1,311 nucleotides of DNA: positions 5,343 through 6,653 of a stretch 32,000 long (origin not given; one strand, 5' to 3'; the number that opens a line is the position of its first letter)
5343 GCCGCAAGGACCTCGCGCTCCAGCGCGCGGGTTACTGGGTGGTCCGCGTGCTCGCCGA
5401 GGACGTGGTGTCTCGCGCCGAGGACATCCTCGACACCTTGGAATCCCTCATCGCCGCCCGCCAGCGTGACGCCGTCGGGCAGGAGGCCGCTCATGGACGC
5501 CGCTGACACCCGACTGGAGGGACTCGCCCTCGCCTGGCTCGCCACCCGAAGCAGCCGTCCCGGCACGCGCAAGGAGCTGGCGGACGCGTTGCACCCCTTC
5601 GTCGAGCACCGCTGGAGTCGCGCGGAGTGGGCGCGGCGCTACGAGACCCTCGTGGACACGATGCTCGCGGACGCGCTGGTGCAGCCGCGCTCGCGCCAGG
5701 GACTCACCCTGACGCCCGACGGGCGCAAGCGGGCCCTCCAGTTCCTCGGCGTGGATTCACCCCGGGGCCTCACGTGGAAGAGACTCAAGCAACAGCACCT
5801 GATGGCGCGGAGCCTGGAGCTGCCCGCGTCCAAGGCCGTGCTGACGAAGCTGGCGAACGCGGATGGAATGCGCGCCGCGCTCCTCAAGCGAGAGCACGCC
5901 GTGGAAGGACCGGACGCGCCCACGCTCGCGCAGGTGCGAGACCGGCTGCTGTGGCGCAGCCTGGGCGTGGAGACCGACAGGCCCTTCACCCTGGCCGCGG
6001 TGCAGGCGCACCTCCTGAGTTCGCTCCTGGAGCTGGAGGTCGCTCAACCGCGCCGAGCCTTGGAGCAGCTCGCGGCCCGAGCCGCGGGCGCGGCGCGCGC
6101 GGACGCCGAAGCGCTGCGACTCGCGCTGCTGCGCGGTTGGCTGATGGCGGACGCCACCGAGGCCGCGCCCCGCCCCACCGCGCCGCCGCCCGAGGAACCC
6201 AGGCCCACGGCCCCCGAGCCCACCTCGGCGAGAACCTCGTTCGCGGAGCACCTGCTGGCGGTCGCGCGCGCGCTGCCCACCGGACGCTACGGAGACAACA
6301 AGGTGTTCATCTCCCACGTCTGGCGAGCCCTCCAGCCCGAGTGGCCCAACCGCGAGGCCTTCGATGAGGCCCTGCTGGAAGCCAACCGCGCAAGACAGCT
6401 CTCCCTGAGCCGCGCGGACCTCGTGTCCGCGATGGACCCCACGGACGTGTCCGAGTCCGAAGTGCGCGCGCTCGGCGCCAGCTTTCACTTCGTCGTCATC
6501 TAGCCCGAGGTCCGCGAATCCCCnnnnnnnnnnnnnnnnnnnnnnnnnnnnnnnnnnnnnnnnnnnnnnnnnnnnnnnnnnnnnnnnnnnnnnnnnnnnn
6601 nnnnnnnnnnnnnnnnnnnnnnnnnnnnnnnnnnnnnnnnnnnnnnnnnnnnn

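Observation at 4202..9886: Three-gene operon (DUF559/Vsr-like nuclease protein, orphan protein, dual P-loop HerA-like ATPase): candidate uncharacterised defence or DNA-processing system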

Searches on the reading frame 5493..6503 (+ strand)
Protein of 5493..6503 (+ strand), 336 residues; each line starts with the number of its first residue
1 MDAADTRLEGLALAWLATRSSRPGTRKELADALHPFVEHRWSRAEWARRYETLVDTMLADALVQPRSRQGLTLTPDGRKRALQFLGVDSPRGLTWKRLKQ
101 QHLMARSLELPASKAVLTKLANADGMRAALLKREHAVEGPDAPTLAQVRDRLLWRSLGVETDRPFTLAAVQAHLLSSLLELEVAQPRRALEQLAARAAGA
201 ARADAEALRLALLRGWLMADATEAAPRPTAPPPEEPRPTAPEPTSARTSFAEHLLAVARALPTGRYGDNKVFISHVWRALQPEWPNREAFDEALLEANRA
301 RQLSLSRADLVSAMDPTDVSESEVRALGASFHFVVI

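Call 6: search_protein_families(library=pfam, proteins=[window:5493-6503:+], max_evalue=1)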
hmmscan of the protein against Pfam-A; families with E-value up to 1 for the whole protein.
window:5493-6503:+ (336 aa): 1 family
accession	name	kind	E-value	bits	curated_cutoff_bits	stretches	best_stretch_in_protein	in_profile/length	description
PF21169.3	Fan1_SAP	-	0.031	14.7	27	1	99-133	28-62/64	Fanconi-associated nuclease 1, SAP subdomain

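Call 7: search_protein_families(library=padloc, proteins=[window:5493-6503:+], max_evalue=1)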
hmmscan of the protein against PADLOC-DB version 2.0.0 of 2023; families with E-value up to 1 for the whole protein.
window:5493-6503:+ (336 aa): 0 families

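Call 8: search_protein_families(library=ncbifam, proteins=[window:5493-6503:+], max_evalue=1)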
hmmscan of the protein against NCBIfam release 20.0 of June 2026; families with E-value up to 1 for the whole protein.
window:5493-6503:+ (336 aa): 0 families

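Call 11: search_solved_structures(query=window:5493-6503:+, max_evalue=1)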
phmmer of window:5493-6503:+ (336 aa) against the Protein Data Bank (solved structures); distinct sequences matched with E-value up to 1: 3.
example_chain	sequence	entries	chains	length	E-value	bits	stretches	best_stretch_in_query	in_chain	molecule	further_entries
9dbd_A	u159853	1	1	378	1.5e-06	31.2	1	211-267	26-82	Tet4 Variant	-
9dbf_A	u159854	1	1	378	9.4e-06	28.6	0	211-268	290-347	Tet4 Variant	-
8sjf_A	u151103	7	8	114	0.22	14.2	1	207-268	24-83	Tet4 | Computationally Designed Tet4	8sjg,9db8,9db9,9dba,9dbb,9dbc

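Call 17: find_homologous_proteins(query=window:5493-6503:+)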
Query window:5493-6503:+ (336 aa): 193 proteins with E <= 0.001 among 8000 candidates; the best 120 are listed.
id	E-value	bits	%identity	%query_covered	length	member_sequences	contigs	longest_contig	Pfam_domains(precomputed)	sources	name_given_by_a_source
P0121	3.5e-209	712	100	100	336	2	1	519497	-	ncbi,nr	ncbi:hypothetical protein DRW03_12590 [Corallococcus sp. H22C18031201]|nr:hypothetical protein DRW03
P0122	1.8e-192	657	92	100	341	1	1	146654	-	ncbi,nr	ncbi:hypothetical protein JGU66_32565 [Myxococcaceae bacterium JPH2]|nr:hypothetical protein [Myxoco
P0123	1.2e-147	510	71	100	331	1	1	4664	-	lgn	-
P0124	2.2e-130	453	65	100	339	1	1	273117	-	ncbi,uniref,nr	ncbi:hypothetical protein OV208_26060 [Corallococcus sp. bb12-1]|uniref:hypothetical protein n=1 Tax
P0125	4.4e-130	452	67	100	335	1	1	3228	-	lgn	-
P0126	3.7e-129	449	67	100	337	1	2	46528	-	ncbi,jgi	jgi:hypothetical protein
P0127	2.3e-128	446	67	100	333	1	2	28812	-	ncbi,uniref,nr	ncbi:hypothetical protein HPC49_40620 [Pyxidicoccus fallax]|uniref:Uncharacterized protein n=1 Tax=P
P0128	2.5e-128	446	65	100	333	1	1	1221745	-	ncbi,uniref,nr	ncbi:hypothetical protein [Pyxidicoccus xibeiensis]|uniref:hypothetical protein n=1 Tax=Pyxidicoccus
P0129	3.0e-128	446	65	100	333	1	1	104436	-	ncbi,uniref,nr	ncbi:hypothetical protein [Myxococcus sp. RHSTA-1-4]|uniref:hypothetical protein n=1 Tax=Myxococcus 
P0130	3.2e-128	446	66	100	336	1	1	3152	-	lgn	-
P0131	4.6e-128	445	62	100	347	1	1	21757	-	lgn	-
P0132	4.9e-128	445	65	99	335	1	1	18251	-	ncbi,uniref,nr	ncbi:hypothetical protein D7V97_23090 [Corallococcus sp. CA053C]|uniref:hypothetical protein n=1 Tax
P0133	1.0e-127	444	63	99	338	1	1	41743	-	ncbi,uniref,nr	ncbi:hypothetical protein D7W79_05985 [Corallococcus exercitus]|uniref:hypothetical protein n=1 Tax=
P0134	1.8e-127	443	64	100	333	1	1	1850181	-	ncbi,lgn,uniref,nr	ncbi:hypothetical protein [Corallococcus caeni]|uniref:Uncharacterized protein n=1 Tax=Corallococcus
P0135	2.2e-127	443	63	100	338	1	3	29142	-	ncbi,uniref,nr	ncbi:hypothetical protein HJC10_18130 [Corallococcus exiguus]|uniref:hypothetical protein n=1 Tax=Co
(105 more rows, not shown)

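Call 27: predict_structure(alignment_id=A1)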
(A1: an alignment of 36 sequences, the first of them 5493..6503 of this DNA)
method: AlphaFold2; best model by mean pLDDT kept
length: 336 residues; sequences in the alignment: 36
mean_pLDDT: 81.3   pTM: 0.54
mean pLDDT of the five models: 81.3, 80.1, 79.4, 78.1, 77.0
residues with pLDDT >= 90: 165; 70-90: 102; 50-70: 25; < 50: 44
segments of 3 or more residues with pLDDT < 50: 222-243, 305-312, 319-330
pLDDT, mean of each block of 10 residues (from residue 1): 84 92 91 93 94 95 91 94 88 90 91 91 94 90 92 93 92 92 91 91 90 79 45 40 59 85 68 84 85 79 57 51 41 66
secondary structure, 60 per line:
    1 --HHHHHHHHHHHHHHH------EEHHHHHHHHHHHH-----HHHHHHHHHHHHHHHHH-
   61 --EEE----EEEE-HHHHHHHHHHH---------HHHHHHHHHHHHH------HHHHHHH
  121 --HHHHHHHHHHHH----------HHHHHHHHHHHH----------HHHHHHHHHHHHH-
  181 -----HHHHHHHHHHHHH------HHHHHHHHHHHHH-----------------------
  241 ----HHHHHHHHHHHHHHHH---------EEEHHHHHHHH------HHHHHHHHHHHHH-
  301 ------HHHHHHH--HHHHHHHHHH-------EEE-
elements in order: H3-17 H26-37 H43-59 E63-65 E70-73 H75-85 H95-107 H114-120 H123-134 H145-156 H167-179 H186-198 H205-217 H245-260 E270-272 H273-280 H287-299 H307-313 H316-325 E333-335

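Call 33: fold_search(model_id=the predicted structure, library=pdb)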
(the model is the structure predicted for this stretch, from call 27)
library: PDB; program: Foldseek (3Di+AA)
matches with E <= 10: 622; with E <= 0.001: 0
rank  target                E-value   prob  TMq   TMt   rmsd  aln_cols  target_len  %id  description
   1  4ld5_A                4.9e-02  0.99  0.20  0.45  10.1       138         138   17  Crystal structure of MepR Q18P mutant from multidrug resistant S. aureus clinical isolate (released 2013-09-11)
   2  3euh_A                5.4e-02  0.44  0.20  0.21  28.1       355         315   13  Crystal Structure of the MukE-MukF Complex (released 2009-01-20)
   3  3eco_A                5.7e-02  0.99  0.20  0.46   8.1       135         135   17  Crystal structure of MepR, a transcription regulator of the Staphylococcus aureus multidrug efflux pump MepA (released 2009-02-10)
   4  1tbx_B                6.4e-02  1.00  0.18  0.60   3.5        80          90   20  Crystal structure of SSV1 F-93 (released 2004-07-13)
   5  1tw2_B                6.7e-02  0.87  0.20  0.19  13.4       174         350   17  Crystal structure of Carminomycin-4-O-methyltransferase (DnrK) in complex with S-adenosyl-L-homocystein (SAH) and 4-me (released 2004-09-14)
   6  9qxt_E                7.9e-02  0.35  0.21  0.15  31.3       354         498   15  E. coli JetABC dimer in the DNA boarding-holding state (released 2025-10-01)
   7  1p92                  8.3e-02  0.96  0.22  0.31  10.7       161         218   19  Crystal Structure of (H79A)DtxR (released 2004-05-25)
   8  4hv6_A                9.3e-02  0.99  0.20  0.44   5.8       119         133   15  Structure of MNTR H77A mutant in apo- and mn-bound forms (released 2012-11-21)
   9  2qq9                  9.8e-02  0.87  0.20  0.29  13.1       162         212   17  Crystal Structure of DtxR(D6A C102D) Complexed with Nickel(II) (released 2007-10-30)
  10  1tbx_A                1.0e-01  1.00  0.18  0.59   3.1        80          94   19  Crystal structure of SSV1 F-93 (released 2004-07-13)
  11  4hv6_B                1.0e-01  0.89  0.17  0.38  11.4       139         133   16  Structure of MNTR H77A mutant in apo- and mn-bound forms (released 2012-11-21)
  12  8ioi_A                1.0e-01  0.66  0.20  0.32  15.5       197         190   14  Crystal Structure of PadR- family transcriptional regulator Rv1176c from Mycobacterium tuberculosis H37Rv. (released 2024-03-13)
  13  8jxk_E                1.1e-01  0.69  0.19  0.36  16.0       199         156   22  Crystal Structure of Rv0047c from Mycobacterium tuberculosis (released 2024-07-03)
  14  7b1y_B                1.1e-01  0.92  0.21  0.29  13.7       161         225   17  DtxR-like iron-dependent regulator IdeR complexed with cobalt and its consensus DNA-binding sequence (released 2021-03-03)
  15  1g3t_A                1.2e-01  0.90  0.20  0.29  11.0       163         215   19  CYS102SER DTXR (released 2001-10-25)
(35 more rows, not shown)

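Call 66: search_protein_representatives(alignment_id=A1)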
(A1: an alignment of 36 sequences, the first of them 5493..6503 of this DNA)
Query: 36 sequences, 332 profile positions. Proteins with E-value up to 0.001 (for the whole library): 2453; up to 1e-10: 1635; up to 1e-30: 548. The best 150 are listed.
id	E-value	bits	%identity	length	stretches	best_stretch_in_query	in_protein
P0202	1.3e-157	540.9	-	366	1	1-332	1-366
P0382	2.5e-108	378.9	-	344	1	6-332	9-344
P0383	8.9e-91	321.2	-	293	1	36-331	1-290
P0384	3.6e-86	306.0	-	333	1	10-330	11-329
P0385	2.9e-82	293.2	-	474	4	186-330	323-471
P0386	4.1e-82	292.7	-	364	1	8-332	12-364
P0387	8.2e-80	285.2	-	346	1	9-330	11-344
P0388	1.4e-79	284.4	-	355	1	4-331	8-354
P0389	5.0e-78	279.3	-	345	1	5-331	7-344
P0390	5.7e-78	279.1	-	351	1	8-331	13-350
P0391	1.6e-77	277.6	-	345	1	6-331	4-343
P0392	4.5e-77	276.1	-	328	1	9-331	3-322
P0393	9.1e-76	271.9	-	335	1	8-331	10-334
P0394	1.6e-75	271.1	-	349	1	9-331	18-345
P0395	1.6e-75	271.0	-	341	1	9-331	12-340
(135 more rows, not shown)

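Call 71: search_dna_similar(query=window:5493-6503:+, collection=plasmids, mode=protein, max_rows=15, max_evalue=0.001)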
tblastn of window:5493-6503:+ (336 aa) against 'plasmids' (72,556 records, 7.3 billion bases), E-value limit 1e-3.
No match.

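Call 82: find_related_loci(query=A1, collection=viral_contigs, flank=8000)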
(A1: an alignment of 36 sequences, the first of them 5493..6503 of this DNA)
Query A1 (336 aa) in viral_contigs; peptide patterns used: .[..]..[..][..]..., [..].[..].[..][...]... (x = any residue, [..] = any of these).
35 stretches matched a pattern; 5 encode a relative of the query (tblastn E <= 1e-3); 5 distinct loci.
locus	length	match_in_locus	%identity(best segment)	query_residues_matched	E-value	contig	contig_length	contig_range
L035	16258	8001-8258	47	252-335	7e-19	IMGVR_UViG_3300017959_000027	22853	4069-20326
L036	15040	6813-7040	54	264-334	2e-16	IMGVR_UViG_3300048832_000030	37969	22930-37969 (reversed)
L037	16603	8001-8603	49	264-335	5e-16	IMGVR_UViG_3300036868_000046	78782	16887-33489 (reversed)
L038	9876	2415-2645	44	264-336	2e-11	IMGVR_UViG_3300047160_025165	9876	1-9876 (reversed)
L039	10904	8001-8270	41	250-334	2e-8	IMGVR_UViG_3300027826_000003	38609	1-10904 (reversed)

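Call 85: search_protein_families(library=pfam, proteins=[L035:6468-8285:+, L036:5541-11675:+, L037:7149-8645:+, L038:1560-2651:+, L039:7155-8297:+, L038:5505-8000:+, L038:4279-5508:+, L039:261-5342:+, L037:8636-11167:+, L036:4372-5544:+], max_evalue=0.001)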
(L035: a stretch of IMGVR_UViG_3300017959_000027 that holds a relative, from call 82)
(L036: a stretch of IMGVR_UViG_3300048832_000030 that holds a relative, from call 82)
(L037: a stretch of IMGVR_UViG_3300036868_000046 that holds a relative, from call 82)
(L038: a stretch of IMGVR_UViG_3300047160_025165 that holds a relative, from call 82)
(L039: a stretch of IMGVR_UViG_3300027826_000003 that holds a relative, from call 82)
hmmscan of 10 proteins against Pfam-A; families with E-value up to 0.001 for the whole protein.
L035:6468-8285:+ (605 aa): 1 family
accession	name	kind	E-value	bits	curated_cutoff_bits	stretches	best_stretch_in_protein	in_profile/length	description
PF00072.30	Response_reg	-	2.7e-07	31.2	30.2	1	251-324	1-71/111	Response regulator receiver domain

L036:5541-11675:+ (2044 aa): 3 families
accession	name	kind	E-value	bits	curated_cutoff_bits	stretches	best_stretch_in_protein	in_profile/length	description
PF18857.6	LPD38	-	5.1e-21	76.1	27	1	1692-1852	2-186/189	Large polyvalent protein associated domain 38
PF04542.20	Sigma70_r2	-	2.6e-11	43.6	24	1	755-817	10-70/71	Sigma-70 region 2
PF02195.25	ParB_N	-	3.5e-05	24.2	26.3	1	581-624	34-77/95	ParB N-terminal domain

L037:7149-8645:+ (498 aa): 1 family
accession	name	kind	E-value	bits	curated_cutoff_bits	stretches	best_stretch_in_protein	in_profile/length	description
PF00072.30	Response_reg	-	0.00048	20.7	30.2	1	133-221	1-84/111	Response regulator receiver domain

L038:1560-2651:+ (363 aa): 0 families

L039:7155-8297:+ (380 aa): 0 families

L038:5505-8000:+ (831 aa): 0 families

L038:4279-5508:+ (409 aa): 0 families

L039:261-5342:+ (1693 aa): 0 families

L037:8636-11167:+ (843 aa): 0 families

L036:4372-5544:+ (390 aa): 0 families

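Call 86: search_protein_families(library=phrogs, proteins=[window:5493-6503:+, L035:6468-8285:+, L037:7149-8645:+, L038:1560-2651:+, L039:7155-8297:+, L038:564-1550:+, L038:3256-4278:+, L039:5880-6863:+], max_evalue=0.001)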
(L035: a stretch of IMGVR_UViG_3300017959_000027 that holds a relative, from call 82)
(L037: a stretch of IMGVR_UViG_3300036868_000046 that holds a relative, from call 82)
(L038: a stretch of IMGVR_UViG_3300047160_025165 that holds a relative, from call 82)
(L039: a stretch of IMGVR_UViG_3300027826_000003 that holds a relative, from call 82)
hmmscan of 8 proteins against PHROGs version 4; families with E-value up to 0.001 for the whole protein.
window:5493-6503:+ (336 aa): 0 families

L035:6468-8285:+ (605 aa): 1 family
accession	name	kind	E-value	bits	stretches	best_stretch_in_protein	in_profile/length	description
phrog_5982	-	unknown function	0.00034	19.6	1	245-337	865-955/1030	-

L037:7149-8645:+ (498 aa): 0 families

L038:1560-2651:+ (363 aa): 0 families

L039:7155-8297:+ (380 aa): 0 families

L038:564-1550:+ (328 aa): 1 family
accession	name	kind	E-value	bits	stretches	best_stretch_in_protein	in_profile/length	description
phrog_290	-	tail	0.00013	22.4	1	1-287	13-291/411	minor tail protein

L038:3256-4278:+ (340 aa): 2 families
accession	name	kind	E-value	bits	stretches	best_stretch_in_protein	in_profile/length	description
phrog_95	-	integration and excision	6.5e-06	26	0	17-81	454-518/651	integrase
phrog_1272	-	tail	0.00032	19.5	0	8-141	132-260/1606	tail length tape measure protein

L039:5880-6863:+ (327 aa): 0 families

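Call 98: find_related_loci(query=A1, collection=metagenome_contigs, flank=8000)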
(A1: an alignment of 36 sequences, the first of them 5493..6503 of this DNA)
Query A1 (336 aa) in metagenome_contigs; peptide patterns used: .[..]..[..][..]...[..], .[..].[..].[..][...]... (x = any residue, [..] = any of these).
180 stretches matched a pattern; 49 encode a relative of the query (tblastn E <= 1e-3); 49 distinct loci.
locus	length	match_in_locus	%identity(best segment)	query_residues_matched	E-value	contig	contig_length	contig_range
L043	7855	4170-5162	64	1-336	3e-127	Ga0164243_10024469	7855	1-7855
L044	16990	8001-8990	60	1-332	2e-119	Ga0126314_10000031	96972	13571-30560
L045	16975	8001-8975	61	1-336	9e-119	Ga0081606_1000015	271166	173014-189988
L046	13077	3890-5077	53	1-336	1e-117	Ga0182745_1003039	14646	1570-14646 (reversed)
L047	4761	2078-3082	49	6-336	1e-93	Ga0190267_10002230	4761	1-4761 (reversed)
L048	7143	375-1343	50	6-336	1e-90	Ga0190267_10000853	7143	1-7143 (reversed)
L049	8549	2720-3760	46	6-336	3e-86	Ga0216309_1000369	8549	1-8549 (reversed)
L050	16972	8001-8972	42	6-336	1e-69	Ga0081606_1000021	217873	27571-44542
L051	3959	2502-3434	39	29-336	3e-54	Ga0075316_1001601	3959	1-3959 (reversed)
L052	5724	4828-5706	41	44-336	2e-51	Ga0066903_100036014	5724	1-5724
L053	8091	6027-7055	40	8-336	7e-51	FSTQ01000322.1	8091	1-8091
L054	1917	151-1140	33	8-334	2e-51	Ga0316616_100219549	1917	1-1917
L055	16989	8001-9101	36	4-336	4e-48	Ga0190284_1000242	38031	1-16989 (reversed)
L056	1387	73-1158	35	18-336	3e-49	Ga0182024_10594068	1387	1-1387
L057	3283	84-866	36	67-334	7e-46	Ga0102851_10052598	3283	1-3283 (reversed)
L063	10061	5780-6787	36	33-336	3e-38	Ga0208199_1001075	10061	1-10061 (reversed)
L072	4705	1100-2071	34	1-334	4e-31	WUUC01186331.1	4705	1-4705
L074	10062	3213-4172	33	4-334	1e-23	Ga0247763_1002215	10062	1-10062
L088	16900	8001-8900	29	6-336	2e-19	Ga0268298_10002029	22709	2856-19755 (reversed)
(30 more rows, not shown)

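Call 101: search_protein_families(library=pfam, proteins=[L074:3986-7936:+, L072:2089-4704:+, L088:5933-7213:+, L088:7210-7983:+, L045:6545-8308:-, L045:5628-6575:+, L053:4872-5933:+, L063:4843-5349:+, L063:3595-4191:+, L053:3768-5729:-], max_evalue=0.001)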
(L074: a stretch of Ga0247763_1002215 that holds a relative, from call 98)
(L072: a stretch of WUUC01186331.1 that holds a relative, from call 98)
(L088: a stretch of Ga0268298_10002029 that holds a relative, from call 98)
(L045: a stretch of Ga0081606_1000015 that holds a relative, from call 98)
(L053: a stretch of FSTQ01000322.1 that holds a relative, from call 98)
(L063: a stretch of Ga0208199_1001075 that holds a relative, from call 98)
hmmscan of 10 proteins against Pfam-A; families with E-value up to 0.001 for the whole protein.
L074:3986-7936:+ (1316 aa): 4 families
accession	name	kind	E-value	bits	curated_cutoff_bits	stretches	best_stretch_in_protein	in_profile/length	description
PF13191.12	AAA_16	-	1.6e-09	38.9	32.6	1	310-531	10-148/167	AAA ATPase domain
PF13401.12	AAA_22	-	1e-05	26.3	27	0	326-377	6-54/130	AAA domain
PF20703.3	nSTAND1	-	3.9e-05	23.9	27.1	0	495-571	100-175/379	Novel STAND NTPase 1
PF01935.23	DUF87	-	0.00012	22.7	23.2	0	927-968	25-67/220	Helicase HerA, central domain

L072:2089-4704:+ (872 aa): 4 families
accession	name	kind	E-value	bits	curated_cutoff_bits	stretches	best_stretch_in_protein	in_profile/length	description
PF13191.12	AAA_16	-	4.4e-09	37.5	32.6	1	243-480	11-159/167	AAA ATPase domain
PF20703.3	nSTAND1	-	1.1e-05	25.7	27.1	1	420-511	94-179/379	Novel STAND NTPase 1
PF13401.12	AAA_22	-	2.1e-05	25.2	27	0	258-344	6-56/130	AAA domain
PF10923.14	BrxC_BrxD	-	0.00012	21.6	22.2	0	243-482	36-281/414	BREX system ATP-binding protein BrxC/D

L088:5933-7213:+ (426 aa): 1 family
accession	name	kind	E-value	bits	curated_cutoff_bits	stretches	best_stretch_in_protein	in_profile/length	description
PF02624.21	YcaO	-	1.3e-80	271.6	25.7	1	83-403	1-325/325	YcaO cyclodehydratase, ATP-ad Mg2+-binding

L088:7210-7983:+ (257 aa): 1 family
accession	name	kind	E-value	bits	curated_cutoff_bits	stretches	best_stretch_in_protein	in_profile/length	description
PF07812.18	TfuA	-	1.4e-45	154.4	30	1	48-166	1-118/119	TfuA-like protein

L045:6545-8308:- (587 aa): 2 families
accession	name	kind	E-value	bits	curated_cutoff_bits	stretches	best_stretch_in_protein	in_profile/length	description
PF13365.12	Trypsin_2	-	5e-20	73.2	27.6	1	218-354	1-144/144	Trypsin-like peptidase domain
PF00089.32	Trypsin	-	2.9e-05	24.4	20.6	1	215-363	24-203/220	Trypsin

L045:5628-6575:+ (315 aa): 0 families

L053:4872-5933:+ (353 aa): 0 families

L063:4843-5349:+ (168 aa): 0 families

L063:3595-4191:+ (198 aa): 2 families
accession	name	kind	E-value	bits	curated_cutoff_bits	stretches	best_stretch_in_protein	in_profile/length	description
PF00908.23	dTDP_sugar_isom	-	2.3e-11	44.2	27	1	47-157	3-118/168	dTDP-4-dehydrorhamnose 3,5-epimerase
PF14667.12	Polysacc_synt_C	-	9.2e-06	26.2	28.7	1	60-161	2-91/111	Polysaccharide biosynthesis C-terminal domain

L053:3768-5729:- (653 aa): 2 families
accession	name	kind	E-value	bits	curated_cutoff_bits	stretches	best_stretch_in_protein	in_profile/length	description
PF00593.30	TonB_dep_Rec_b-barrel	-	2.8e-10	41.1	27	1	345-617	167-435/436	TonB dependent receptor-like, beta-barrel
PF07715.20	Plug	-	4.7e-06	27.5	23.9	1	75-149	27-104/107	TonB-dependent Receptor Plug Domain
